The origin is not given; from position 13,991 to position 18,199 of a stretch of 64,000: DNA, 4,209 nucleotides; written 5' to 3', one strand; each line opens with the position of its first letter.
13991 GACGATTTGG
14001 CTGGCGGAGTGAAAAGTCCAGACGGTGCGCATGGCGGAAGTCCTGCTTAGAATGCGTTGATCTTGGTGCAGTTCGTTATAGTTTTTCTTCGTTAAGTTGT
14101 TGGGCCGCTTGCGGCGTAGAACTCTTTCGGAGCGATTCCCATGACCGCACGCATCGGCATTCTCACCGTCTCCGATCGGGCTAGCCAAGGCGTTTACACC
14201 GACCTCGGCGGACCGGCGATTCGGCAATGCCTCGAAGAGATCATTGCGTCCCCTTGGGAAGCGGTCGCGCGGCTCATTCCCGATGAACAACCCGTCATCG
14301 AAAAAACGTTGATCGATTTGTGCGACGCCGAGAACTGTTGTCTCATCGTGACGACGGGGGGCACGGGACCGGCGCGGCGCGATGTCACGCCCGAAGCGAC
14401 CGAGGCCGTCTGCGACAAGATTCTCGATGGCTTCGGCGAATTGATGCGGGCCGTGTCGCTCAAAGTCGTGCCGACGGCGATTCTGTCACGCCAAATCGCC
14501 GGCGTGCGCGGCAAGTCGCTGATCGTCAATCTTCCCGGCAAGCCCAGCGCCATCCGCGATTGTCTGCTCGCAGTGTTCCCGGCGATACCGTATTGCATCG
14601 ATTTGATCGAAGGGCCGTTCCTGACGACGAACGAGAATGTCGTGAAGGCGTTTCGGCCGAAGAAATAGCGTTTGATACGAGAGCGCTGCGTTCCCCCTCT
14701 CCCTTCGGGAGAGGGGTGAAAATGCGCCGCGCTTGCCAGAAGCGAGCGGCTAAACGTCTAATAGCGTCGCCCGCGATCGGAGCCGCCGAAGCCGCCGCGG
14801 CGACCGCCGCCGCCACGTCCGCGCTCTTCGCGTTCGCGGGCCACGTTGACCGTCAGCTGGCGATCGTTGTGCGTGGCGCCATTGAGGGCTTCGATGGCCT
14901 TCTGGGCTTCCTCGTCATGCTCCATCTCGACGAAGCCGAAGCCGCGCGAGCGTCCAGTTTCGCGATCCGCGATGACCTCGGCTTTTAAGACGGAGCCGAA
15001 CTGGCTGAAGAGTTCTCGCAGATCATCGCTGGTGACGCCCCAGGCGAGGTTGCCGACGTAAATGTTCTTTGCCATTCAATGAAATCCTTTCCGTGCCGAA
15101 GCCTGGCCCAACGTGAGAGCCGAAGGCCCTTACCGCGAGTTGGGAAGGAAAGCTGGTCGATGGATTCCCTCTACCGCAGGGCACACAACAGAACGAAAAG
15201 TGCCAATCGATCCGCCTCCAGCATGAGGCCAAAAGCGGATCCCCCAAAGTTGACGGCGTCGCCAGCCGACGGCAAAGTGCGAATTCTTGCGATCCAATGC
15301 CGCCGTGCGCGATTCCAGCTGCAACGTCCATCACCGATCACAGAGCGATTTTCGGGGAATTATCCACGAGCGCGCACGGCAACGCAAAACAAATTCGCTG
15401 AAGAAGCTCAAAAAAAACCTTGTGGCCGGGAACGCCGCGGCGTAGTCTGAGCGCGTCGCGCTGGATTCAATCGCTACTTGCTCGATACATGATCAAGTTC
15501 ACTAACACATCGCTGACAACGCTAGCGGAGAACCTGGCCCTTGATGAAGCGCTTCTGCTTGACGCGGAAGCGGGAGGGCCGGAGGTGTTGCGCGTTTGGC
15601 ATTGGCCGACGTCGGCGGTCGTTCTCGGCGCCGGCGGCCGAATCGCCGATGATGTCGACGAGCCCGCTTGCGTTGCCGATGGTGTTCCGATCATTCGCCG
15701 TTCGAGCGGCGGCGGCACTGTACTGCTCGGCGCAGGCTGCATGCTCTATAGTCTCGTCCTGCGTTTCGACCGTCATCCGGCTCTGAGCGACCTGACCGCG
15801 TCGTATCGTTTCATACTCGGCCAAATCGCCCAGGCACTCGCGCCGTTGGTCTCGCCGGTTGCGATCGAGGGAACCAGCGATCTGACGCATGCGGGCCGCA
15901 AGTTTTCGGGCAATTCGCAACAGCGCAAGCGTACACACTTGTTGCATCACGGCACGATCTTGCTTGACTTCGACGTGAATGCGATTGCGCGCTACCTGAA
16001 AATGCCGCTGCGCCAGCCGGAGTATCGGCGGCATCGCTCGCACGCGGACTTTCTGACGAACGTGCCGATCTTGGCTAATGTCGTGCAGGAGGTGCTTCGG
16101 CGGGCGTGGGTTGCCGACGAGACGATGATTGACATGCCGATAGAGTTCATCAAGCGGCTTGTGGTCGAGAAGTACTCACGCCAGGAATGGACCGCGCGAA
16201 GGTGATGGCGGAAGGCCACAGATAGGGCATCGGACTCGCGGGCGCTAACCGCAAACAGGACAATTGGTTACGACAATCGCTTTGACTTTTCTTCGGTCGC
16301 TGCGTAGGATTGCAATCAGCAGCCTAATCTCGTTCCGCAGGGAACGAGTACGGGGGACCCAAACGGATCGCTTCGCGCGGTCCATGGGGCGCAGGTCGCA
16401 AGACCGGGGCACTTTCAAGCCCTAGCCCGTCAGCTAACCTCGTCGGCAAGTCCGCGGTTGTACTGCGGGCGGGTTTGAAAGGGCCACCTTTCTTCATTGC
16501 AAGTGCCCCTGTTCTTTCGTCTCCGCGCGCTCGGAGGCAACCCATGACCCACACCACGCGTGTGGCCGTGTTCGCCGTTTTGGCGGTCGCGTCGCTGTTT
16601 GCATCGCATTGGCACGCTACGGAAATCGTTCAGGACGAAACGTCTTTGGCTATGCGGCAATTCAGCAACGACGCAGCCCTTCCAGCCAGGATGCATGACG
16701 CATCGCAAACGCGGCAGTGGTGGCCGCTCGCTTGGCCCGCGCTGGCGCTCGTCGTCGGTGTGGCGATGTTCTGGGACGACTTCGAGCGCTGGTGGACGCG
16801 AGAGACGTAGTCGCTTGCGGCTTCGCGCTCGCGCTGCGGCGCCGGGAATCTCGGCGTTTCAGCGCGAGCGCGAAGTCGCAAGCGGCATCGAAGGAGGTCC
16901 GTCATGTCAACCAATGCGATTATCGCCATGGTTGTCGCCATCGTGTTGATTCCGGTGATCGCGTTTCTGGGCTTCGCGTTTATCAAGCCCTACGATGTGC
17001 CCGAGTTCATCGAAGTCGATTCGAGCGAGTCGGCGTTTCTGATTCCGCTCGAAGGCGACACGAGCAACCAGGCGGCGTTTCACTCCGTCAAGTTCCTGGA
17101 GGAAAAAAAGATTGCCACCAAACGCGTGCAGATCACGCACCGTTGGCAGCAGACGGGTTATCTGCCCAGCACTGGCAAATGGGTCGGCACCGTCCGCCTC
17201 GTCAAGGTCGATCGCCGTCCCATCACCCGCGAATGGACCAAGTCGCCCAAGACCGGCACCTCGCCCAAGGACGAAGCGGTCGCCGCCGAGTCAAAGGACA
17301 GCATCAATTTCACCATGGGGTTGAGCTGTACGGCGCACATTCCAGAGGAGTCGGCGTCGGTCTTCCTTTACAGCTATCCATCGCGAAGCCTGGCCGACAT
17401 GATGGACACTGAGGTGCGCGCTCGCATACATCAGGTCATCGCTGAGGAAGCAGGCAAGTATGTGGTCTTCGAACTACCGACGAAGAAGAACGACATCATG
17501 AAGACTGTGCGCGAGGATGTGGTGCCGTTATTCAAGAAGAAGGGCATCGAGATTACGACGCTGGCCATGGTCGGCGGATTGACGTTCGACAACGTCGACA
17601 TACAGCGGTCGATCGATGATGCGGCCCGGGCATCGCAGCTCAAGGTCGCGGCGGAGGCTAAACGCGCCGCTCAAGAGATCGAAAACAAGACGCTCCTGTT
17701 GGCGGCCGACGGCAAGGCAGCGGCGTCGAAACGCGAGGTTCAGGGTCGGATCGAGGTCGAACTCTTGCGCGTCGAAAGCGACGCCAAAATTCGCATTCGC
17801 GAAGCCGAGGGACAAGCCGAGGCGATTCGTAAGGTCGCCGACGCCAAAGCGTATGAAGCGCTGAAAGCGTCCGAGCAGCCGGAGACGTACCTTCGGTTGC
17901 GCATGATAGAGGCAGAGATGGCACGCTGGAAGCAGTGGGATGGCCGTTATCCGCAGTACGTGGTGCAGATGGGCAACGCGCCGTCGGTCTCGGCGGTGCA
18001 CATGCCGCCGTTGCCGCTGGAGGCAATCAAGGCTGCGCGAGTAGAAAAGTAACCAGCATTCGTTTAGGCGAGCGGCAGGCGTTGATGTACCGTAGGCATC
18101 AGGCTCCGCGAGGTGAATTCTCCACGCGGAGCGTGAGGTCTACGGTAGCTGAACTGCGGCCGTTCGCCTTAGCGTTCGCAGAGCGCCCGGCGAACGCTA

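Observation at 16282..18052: ydaO-type c-di-AMP riboswitch candidate controlling a small membrane protein and an SPFH/band-7 gene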

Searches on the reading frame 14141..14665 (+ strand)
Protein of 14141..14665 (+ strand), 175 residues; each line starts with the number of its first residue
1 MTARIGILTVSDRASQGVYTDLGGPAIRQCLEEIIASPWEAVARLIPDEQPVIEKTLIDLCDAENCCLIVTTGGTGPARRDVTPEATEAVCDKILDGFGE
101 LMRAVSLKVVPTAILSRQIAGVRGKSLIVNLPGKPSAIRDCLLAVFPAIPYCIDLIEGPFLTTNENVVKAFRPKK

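Call 4: search_protein_families(library=pfam, proteins=[window:14141-14665:+], max_evalue=0.01)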
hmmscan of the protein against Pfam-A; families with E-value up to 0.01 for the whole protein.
window:14141-14665:+ (175 aa): 1 family
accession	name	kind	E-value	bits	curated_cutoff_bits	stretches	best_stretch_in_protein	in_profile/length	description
PF00994.29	MoCF_biosynth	-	1.7e-26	93.1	26.6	1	6-149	1-142/144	Probable molybdopterin binding domain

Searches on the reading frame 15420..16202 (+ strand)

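Call 4: search_protein_families(library=pfam, proteins=[window:15420-16202:+], max_evalue=0.01)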
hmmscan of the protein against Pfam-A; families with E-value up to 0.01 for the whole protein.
window:15420-16202:+ (261 aa): 2 families
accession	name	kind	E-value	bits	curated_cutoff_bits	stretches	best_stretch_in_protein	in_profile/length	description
PF21948.1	LplA-B_cat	-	2.1e-33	116.4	27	1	36-215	3-178/200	Lipoyl protein ligase A/B catalytic domain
PF03099.24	BPL_LplA_LipB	-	9.7e-09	35.7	21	1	86-185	23-133/133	Biotin/lipoate A/B protein ligase family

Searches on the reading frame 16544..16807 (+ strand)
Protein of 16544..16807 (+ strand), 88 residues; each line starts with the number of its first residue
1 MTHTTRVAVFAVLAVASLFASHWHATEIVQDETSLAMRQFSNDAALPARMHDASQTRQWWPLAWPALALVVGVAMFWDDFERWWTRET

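Call 4: search_protein_families(library=pfam, proteins=[window:16544-16807:+], max_evalue=0.01)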
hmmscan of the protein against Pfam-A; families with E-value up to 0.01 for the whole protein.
window:16544-16807:+ (88 aa): 1 family
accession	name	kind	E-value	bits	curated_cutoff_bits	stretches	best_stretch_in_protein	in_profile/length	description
PF09534.15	Trp_oprn_chp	-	0.008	16.5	29.6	1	4-75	65-129/180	Tryptophan-associated transmembrane protein (Trp_oprn_chp)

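Call 57: search_protein_families(library=ncbifam, proteins=[window:16544-16807:+], max_evalue=0.01)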
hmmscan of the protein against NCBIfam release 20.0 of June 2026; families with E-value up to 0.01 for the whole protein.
window:16544-16807:+ (88 aa): 0 families

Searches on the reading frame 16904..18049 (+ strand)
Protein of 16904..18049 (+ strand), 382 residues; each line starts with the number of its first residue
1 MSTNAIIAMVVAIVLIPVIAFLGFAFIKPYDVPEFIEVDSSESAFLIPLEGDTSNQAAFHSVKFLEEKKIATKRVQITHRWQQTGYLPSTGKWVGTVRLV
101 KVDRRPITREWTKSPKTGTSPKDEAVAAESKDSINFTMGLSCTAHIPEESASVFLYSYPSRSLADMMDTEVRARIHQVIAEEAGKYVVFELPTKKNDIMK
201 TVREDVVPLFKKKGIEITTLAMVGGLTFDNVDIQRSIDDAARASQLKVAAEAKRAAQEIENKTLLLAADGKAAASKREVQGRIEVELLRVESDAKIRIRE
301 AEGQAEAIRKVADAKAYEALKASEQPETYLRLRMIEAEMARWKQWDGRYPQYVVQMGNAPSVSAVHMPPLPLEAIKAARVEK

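Call 4: search_protein_families(library=pfam, proteins=[window:16904-18049:+], max_evalue=0.01)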
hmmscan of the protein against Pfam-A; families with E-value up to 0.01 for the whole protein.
window:16904-18049:+ (382 aa): 1 family
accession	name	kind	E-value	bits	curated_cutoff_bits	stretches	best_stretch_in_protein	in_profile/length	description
PF01145.31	Band_7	-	2.2e-09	38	23.6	1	99-257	35-174/176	SPFH domain / Band 7 family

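Call 11: find_homologous_proteins(query=window:16904-18049:+)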
Query window:16904-18049:+ (382 aa): 602 proteins with E <= 0.001 among 8000 candidates; the best 120 are listed.
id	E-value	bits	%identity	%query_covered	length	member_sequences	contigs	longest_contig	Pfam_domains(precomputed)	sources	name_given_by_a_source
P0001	3.0e-243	824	100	100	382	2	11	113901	PF01145.32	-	-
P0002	1.6e-196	670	80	96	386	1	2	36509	PF01145.32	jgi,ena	jgi:hypothetical protein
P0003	4.6e-196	669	78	100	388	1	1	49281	PF01145.32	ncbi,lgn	-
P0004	9.0e-195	665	78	100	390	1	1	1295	PF01145.32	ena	-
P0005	1.1e-194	664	82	92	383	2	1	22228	PF01145.32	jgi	jgi:regulator of protease activity HflC (stomatin/prohibitin superfamily)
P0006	2.8e-194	663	77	98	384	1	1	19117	PF01145.32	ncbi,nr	ncbi:MAG: hypothetical protein HY289_09745 [Planctomycetes bacterium]|nr:hypothetical protein [Planc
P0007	1.1e-193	661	78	98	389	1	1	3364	PF01145.32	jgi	jgi:hypothetical protein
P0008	1.3e-193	661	77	100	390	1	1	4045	PF01145.32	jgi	jgi:regulator of protease activity HflC (stomatin/prohibitin superfamily)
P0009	3.9e-193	659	80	96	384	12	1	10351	PF01145.32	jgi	jgi:regulator of protease activity HflC (stomatin/prohibitin superfamily)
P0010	5.1e-193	659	78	99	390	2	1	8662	PF01145.32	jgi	jgi:hypothetical protein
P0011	9.2e-193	658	78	99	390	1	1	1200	PF01145.32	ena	-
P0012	2.9e-192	656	80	93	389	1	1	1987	PF01145.32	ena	-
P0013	3.1e-191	653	78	98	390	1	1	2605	PF01145.32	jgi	jgi:hypothetical protein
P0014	1.5e-190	651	78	97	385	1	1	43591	PF01145.32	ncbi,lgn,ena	-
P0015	9.7e-189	645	77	100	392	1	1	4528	PF01145.32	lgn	-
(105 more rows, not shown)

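Call 14: find_related_loci(query=A1, collection=genome_contigs, flank=4000)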
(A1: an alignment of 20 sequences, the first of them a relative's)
Query A1 (382 aa) in genome_contigs; peptide patterns used: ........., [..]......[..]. (x = any residue, [..] = any of these).
24 stretches matched a pattern; 10 encode a relative of the query (tblastn E <= 1e-3); 10 distinct loci.
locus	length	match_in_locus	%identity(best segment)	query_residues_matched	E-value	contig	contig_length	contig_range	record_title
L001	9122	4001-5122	77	6-379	0e+0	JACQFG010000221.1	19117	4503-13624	MAG: Planctomycetota bacterium isolate NC_groundwater_1041_Pr1_S-0.65um_62_10 Montesol18_Sp65_coassembly_scaffold_894847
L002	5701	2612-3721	73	1-371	0e+0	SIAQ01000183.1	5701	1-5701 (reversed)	MAG: Gemmataceae bacterium isolate Baikal-deep-G178 BACOMB-C64746, whole genome shotgun sequence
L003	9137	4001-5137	73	11-382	0e+0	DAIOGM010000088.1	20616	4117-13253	MAG TPA_asm: Gemmataceae bacterium isolate CTOTU25972 NODE_616_length_20616_cov_4.404358, whole genome shotgun sequence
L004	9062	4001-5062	73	7-371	3e-180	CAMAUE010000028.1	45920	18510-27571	MAG: Singulisphaera sp. GP187 isolate MaH-04nov19-250 genome assembly, contig: MaH-04nov19-C1673, whole genome shotgun s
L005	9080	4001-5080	74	8-371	4e-178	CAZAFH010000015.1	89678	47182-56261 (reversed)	MAG TPA_asm: uncultured Singulisphaera sp. isolate SRP262948_co1_160 genome assembly, contig: NODE_271_length_89678_cov_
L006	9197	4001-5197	62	9-382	1e-170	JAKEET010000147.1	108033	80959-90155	MAG: Gemmataceae bacterium isolate PMV_1.61 PMV_1.61.k101_964916, whole genome shotgun sequence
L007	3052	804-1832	69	21-363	1e-170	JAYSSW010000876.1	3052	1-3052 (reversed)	MAG: Planctomycetia bacterium isolate GFS_12324 GFS_12324_875, whole genome shotgun sequence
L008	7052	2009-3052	71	26-371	1e-161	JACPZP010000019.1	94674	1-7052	MAG: Planctomycetota bacterium isolate NC_groundwater_892_Pr1_S2p5_60_19 Montesol18_S2p5_coassembly_scaffold_58859, whol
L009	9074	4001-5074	55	9-350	7e-126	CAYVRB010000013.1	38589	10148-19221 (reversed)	MAG TPA_asm: uncultured Alcaligenaceae bacterium isolate SRP302895_co1_344 genome assembly, contig: NODE_1873_length_385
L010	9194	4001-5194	47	11-358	4e-110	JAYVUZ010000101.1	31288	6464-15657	MAG: Fimbriiglobus sp. isolate GL75_UP_concoct_210 GL75_UP_concoct_210_100, whole genome shotgun sequence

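Call 16: find_related_loci(query=A1, collection=metagenome_contigs, flank=3000)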
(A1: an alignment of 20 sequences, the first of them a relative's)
Query A1 (382 aa) in metagenome_contigs; peptide patterns used: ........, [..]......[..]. (x = any residue, [..] = any of these).
169 stretches matched a pattern; 118 encode a relative of the query (tblastn E <= 1e-3); the best 80 are kept; 80 distinct loci.
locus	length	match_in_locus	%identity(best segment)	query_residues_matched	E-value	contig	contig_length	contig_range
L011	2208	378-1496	79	1-371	0e+0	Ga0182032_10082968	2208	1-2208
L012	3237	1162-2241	81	6-365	0e+0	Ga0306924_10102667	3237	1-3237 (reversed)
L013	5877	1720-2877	78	1-382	0e+0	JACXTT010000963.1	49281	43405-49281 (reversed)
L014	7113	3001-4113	78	1-371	0e+0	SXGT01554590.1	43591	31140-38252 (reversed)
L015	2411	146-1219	75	22-379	0e+0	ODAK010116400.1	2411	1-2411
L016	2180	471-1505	77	18-363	0e+0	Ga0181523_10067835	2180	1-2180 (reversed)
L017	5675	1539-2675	73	11-382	0e+0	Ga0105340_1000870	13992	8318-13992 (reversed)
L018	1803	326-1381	68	27-376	9e-168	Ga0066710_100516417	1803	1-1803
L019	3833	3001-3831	75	5-284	2e-147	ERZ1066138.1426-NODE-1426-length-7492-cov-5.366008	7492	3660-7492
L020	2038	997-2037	59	26-372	4e-154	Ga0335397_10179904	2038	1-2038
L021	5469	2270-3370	60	7-371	5e-133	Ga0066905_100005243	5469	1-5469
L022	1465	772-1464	81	27-257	5e-139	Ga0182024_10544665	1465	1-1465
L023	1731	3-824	71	97-371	3e-137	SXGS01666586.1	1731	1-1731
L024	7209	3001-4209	53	14-370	1e-125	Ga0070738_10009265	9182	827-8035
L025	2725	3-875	60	84-371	7e-126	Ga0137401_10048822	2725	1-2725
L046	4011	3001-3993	46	9-351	1e-96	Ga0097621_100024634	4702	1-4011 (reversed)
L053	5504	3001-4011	46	27-379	3e-95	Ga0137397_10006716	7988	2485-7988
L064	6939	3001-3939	48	27-351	8e-94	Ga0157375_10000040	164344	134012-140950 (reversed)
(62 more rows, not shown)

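Call 34: find_homologous_proteins(query=L064:2668-4035:+)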
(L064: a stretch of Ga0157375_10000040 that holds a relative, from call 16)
Query L064:2668-4035:+ (456 aa): 959 proteins with E <= 0.001 among 8000 candidates; the best 120 are listed.
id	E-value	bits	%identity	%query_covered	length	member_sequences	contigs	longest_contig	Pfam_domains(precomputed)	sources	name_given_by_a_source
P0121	0.0e+0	1017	100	100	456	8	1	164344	PF01145.32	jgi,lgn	-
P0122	2.5e-242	822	83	97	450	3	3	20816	PF01145.32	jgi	jgi:hypothetical protein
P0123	3.2e-242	822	83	97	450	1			PF01145.32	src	-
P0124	5.2e-241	818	81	99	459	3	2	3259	PF01145.32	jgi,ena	-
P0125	3.0e-239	812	82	97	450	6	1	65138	PF01145.32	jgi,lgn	jgi:hypothetical protein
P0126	4.2e-239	811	83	97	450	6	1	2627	PF01145.32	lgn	-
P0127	1.4e-238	810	82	97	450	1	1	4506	PF01145.32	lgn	-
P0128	1.9e-238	809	81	97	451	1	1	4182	PF01145.32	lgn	-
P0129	6.5e-238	808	82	97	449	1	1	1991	PF01145.32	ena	-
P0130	2.0e-237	806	81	97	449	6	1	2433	PF01145.32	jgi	jgi:hypothetical protein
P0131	9.1e-237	804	82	97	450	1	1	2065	PF01145.32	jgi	jgi:hypothetical protein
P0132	1.3e-236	803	81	97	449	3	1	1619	PF01145.32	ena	-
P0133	1.6e-236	803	80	100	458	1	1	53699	PF01145.32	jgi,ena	-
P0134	2.3e-236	802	81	97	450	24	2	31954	PF01145.32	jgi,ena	jgi:hypothetical protein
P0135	4.6e-236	801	81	98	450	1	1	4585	PF01145.32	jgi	jgi:hypothetical protein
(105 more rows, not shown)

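Call 56: search_solved_structures(query=window:16904-18049:+, max_evalue=0.01)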
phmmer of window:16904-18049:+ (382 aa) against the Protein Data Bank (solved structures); distinct sequences matched with E-value up to 0.01: 0.

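Call 57: search_protein_families(library=ncbifam, proteins=[window:16904-18049:+, L064:2668-4035:+, L053:2932-4011:+], max_evalue=0.01)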
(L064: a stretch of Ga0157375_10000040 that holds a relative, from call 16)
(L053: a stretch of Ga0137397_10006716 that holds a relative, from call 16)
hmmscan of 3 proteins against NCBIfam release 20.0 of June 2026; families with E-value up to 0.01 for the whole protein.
window:16904-18049:+ (382 aa): 0 families

L064:2668-4035:+ (456 aa): 1 family
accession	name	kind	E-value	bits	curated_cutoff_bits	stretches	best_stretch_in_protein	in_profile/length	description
TIGR01933.1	hflK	equivalog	6.9e-05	22.4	159.4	1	280-390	109-216/261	FtsH protease activity modulator HflK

L053:2932-4011:+ (360 aa): 1 family
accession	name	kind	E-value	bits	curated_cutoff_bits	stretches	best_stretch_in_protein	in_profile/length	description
TIGR01933.1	hflK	equivalog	0.00079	18.9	159.4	1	196-304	113-218/261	FtsH protease activity modulator HflK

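Call 65: predict_structure(alignment_id=A1)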
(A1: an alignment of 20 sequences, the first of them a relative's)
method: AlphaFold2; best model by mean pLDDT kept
length: 382 residues; sequences in the alignment: 20
mean_pLDDT: 67.7   pTM: 0.39
mean pLDDT of the five models: 67.7, 66.7, 61.1, 57.5, 55.0
residues with pLDDT >= 90: 3; 70-90: 205; 50-70: 107; < 50: 67
segments of 3 or more residues with pLDDT < 50: 39-44, 78-81, 104-118, 354-382
pLDDT, mean of each block of 10 residues (from residue 1): 72 84 66 49 51 53 56 50 52 52 46 41 68 78 70 60 66 84 85 87 87 78 81 82 83 88 86 82 84 84 81 74 69 74 62 44 37 35 34
secondary structure, 60 per line:
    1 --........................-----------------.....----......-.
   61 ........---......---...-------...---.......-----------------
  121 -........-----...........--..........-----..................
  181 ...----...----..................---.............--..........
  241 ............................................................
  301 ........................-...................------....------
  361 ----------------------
elements in order: H3-26 E44-48 H53-58 H60-68 E72-77 E81-83 E91-93 E97-103 E122-129 E135-145 H148-157 H163-183 H195-212 E216-228 H231-324 H326-344 H351-354

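Call 68: fold_search(model_id=the predicted structure, library=pdb)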
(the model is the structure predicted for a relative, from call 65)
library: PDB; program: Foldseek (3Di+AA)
matches with E <= 10: 274; with E <= 0.001: 44
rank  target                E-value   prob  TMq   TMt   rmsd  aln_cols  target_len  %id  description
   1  8rrh_B                8.8e-08  1.00  0.27  0.34  32.3       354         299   15  The human prohibitin complex (released 2024-12-18)
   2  8rrh_A                1.9e-07  1.00  0.28  0.38  29.1       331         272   16  The human prohibitin complex (released 2024-12-18)
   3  9vvg_A                6.4e-07  1.00  0.27  0.34  21.6       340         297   13  Cryo-EM structure of the erlin1/2 complex purified using GDN and CHS (released 2026-03-25)
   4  9o9z_A                7.6e-07  1.00  0.28  0.43  26.9       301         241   17  The human PHB1/2 complex (closed) (released 2025-10-22)
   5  9o9z_a                2.7e-06  1.00  0.24  0.34  23.4       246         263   18  The human PHB1/2 complex (closed) (released 2025-10-22)
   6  7wi3_A                2.9e-06  1.00  0.24  0.31  16.1       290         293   16  Cryo-EM structure of E.Coli FtsH-HflkC AAA protease complex (released 2022-06-01)
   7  7vhq_E                6.2e-06  1.00  0.27  0.36  17.3       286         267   16  Structural insights into the membrane microdomain organization by SPFH family proteins (released 2022-01-19)
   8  9oh9_B                8.3e-06  1.00  0.27  0.37  15.1       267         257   14  Human Stomatin Complex in Native Membrane Vesicles (released 2025-08-13)
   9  7vhq_G                1.3e-05  1.00  0.27  0.33  17.0       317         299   15  Structural insights into the membrane microdomain organization by SPFH family proteins (released 2022-01-19)
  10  9oa0_A                1.3e-05  1.00  0.28  0.42  26.2       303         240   16  The human PHB1/2 complex (open) (released 2025-10-22)
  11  9z7u_B                1.5e-05  1.00  0.26  0.35  14.5       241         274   15  Human Stomatin - C8 Symmetry (released 2026-02-25)
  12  7wi3_C                1.5e-05  1.00  0.26  0.34  17.5       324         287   16  Cryo-EM structure of E.Coli FtsH-HflkC AAA protease complex (released 2022-06-01)
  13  9cz2_XA               1.5e-05  1.00  0.25  0.33  19.7       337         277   17  Cryo-EM structure of a nautilus-like HflK/C assembly in complex with FtsH AAA protease (released 2024-11-13)
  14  9unl_E                1.9e-05  1.00  0.28  0.41  27.7       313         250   16  Cryo-EM structure of the human prohibitin complex (released 2025-09-10)
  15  9paw_XB               2.2e-05  1.00  0.27  0.35  18.0       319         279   14  Cryo-EM structure of the engineered HflK/C variant stabilized in the closed conformation via disulfide bond crosslink (released 2026-03-04)
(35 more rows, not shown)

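Call 70: search_protein_families(library=pfam, proteins=[L046:822-2261:+, L046:2281-2679:+, L046:2277-2555:+, L064:2668-4035:+], max_evalue=0.01)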
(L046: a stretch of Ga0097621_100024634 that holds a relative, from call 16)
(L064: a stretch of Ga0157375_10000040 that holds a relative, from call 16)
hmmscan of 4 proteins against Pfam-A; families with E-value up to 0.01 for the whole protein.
L046:822-2261:+ (480 aa): 1 family
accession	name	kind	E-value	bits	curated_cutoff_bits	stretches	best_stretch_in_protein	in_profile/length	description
PF01145.31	Band_7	-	2.1e-08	34.8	23.6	1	237-369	50-173/176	SPFH domain / Band 7 family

L046:2281-2679:+ (133 aa): 0 families

L046:2277-2555:+ (93 aa): 0 families

L064:2668-4035:+ (456 aa): 1 family
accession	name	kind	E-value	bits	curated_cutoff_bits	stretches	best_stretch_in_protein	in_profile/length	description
PF01145.31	Band_7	-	2.9e-07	31.1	23.6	1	216-348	51-174/176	SPFH domain / Band 7 family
